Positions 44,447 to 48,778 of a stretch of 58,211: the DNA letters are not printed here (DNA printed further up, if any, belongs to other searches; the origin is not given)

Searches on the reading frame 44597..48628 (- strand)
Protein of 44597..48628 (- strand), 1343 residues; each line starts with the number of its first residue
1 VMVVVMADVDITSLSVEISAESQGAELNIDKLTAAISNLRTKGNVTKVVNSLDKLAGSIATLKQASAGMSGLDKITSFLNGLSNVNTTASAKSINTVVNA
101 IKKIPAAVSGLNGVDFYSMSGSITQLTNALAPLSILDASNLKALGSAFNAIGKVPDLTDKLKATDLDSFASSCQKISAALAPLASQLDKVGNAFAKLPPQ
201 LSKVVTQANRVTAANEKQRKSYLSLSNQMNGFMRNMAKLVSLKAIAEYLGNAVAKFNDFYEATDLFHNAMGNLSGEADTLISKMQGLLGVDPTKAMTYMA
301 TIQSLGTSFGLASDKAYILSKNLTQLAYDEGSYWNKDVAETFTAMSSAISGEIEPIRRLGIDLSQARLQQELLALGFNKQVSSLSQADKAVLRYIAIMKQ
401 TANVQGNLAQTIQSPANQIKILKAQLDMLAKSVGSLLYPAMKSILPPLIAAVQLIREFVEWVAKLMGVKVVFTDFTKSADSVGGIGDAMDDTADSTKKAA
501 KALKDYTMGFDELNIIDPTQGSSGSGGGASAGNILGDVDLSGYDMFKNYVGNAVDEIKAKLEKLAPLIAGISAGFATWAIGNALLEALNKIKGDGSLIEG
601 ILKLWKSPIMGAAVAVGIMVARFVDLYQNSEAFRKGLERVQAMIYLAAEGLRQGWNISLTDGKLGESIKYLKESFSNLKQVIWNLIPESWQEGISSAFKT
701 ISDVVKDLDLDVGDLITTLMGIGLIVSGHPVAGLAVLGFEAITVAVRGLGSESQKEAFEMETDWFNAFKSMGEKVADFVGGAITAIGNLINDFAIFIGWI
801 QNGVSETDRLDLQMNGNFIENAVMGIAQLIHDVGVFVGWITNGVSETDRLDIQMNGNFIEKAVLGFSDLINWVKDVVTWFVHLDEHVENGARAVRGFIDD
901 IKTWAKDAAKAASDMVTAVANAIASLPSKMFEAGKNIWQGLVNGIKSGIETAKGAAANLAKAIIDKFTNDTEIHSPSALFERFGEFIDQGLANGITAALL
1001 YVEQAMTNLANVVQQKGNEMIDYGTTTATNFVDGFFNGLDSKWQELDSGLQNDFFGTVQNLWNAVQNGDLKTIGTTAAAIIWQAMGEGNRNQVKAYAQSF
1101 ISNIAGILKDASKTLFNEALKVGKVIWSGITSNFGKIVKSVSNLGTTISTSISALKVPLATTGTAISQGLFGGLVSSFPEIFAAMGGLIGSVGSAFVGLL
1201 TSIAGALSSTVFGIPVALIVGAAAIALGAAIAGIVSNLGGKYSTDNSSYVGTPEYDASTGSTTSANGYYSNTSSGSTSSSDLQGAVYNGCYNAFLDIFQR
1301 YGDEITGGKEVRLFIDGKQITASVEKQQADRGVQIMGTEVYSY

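Call 75: search_protein_families(library=phrogs, proteins=[window:44597-48628:-], max_evalue=0.00001)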
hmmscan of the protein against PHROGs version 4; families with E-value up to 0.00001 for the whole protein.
window:44597-48628:- (1343 aa): 15 families
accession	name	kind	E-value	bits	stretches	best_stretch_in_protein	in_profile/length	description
phrog_1535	-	tail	9.4e-52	177.4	1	40-566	10-527/1152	tail length tape measure protein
phrog_28918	-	unknown function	1.3e-37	130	1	264-514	46-318/1445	-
phrog_58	-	tail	2e-31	110.3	1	11-1013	174-1003/1544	tail length tape measure protein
phrog_28775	-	tail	1.4e-27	97.1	1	1023-1232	854-1078/1303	tail length tape measure protein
phrog_1272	-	tail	1.8e-27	96.6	1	871-1009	1378-1522/1606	tail length tape measure protein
phrog_305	-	tail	3.9e-26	93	1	555-1014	401-753/1001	tail length tape measure protein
phrog_1204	-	tail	3.6e-24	85.8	1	890-1025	1251-1394/1483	tail protein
phrog_5493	-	tail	2.6e-23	83.3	1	887-1015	903-1029/1102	tail length tape measure protein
phrog_1686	-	tail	3.8e-22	79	1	889-1022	1016-1143/1224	tail length tape measure protein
phrog_4372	-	tail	8.7e-18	64.2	2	571-1006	1275-1550/1681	tail length tape measure protein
phrog_25849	-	unknown function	4.9e-13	49.5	1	914-1035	260-383/544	-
phrog_8462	-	tail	2.3e-11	44.2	2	821-1117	333-583/672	tail length tape measure protein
phrog_5218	-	unknown function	4.7e-11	42.5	1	906-1011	1321-1426/1599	-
phrog_167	-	tail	1.6e-09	37.1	1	47-966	205-991/1555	tail length tape measure protein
phrog_5690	-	unknown function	5.9e-08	32.8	1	867-1013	632-775/907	-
